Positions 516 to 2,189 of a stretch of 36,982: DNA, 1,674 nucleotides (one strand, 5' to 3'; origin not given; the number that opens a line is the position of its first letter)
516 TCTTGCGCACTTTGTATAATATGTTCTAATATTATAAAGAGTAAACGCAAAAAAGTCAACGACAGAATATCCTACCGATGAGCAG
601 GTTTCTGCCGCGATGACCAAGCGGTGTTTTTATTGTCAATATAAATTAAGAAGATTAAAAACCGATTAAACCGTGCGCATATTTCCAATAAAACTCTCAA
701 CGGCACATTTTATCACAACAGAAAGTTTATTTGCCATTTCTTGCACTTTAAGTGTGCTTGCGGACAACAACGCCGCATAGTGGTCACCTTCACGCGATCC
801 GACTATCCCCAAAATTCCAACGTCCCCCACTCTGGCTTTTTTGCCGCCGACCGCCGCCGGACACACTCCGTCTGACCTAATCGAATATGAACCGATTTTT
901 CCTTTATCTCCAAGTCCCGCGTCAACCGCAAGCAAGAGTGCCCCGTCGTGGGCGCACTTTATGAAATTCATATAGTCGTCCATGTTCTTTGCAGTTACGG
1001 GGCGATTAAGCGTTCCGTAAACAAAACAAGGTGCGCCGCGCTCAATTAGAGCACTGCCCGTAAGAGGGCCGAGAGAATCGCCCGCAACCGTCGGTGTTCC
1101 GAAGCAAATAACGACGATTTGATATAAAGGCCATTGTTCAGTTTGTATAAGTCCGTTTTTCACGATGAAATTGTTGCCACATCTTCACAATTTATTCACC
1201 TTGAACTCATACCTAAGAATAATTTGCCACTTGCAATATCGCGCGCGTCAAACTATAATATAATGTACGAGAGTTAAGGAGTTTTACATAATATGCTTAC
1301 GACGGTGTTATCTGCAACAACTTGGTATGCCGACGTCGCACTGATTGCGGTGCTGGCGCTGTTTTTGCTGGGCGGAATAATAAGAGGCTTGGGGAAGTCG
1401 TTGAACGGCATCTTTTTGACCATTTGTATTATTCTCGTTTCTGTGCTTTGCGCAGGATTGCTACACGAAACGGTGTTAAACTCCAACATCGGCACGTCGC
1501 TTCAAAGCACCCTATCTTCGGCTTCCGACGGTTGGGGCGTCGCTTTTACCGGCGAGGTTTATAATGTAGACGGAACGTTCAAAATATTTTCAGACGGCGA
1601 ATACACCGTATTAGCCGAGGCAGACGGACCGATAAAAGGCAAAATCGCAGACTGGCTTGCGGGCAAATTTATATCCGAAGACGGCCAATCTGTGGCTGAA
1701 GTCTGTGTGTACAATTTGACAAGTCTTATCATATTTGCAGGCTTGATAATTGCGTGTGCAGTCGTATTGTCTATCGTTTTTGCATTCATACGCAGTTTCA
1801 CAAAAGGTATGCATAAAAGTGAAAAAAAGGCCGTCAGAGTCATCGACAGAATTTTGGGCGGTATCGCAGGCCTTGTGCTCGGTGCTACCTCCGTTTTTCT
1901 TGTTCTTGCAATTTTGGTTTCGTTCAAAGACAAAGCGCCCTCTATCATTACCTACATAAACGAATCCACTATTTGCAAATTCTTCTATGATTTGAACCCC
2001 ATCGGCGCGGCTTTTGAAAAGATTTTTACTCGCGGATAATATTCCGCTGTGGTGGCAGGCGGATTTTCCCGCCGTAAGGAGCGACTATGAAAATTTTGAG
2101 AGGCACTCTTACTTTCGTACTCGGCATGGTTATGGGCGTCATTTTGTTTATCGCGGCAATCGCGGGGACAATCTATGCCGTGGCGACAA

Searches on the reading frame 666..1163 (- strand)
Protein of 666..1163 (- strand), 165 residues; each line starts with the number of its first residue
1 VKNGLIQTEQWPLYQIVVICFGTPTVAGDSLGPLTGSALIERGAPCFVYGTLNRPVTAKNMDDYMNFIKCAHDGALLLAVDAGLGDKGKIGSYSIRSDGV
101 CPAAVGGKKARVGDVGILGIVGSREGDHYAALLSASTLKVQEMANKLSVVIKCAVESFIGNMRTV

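Call 6: search_protein_families(library=pfam, proteins=[window:666-1163:-])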
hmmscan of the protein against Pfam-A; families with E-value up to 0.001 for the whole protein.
window:666-1163:- (165 aa): 1 family
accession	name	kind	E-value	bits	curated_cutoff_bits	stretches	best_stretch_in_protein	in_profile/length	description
PF06866.16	DUF1256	-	6.1e-31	107.5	27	1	14-148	26-162/164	Protein of unknown function (DUF1256)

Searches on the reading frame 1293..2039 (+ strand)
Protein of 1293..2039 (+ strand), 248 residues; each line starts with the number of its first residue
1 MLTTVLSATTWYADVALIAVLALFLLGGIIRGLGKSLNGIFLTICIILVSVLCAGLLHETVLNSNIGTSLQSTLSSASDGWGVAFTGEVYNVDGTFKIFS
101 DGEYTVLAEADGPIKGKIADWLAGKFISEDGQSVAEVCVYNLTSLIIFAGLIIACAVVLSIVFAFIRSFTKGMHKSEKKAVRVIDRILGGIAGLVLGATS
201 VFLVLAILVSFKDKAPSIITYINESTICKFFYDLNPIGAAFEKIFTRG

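Call 6: search_protein_families(library=pfam, proteins=[window:1293-2039:+])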
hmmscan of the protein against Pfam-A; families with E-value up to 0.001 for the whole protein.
window:1293-2039:+ (248 aa): 1 family
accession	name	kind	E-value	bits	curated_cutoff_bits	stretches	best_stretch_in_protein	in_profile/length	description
PF02674.22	Colicin_V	-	8.1e-09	36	29.3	1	151-233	60-141/144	Colicin V production protein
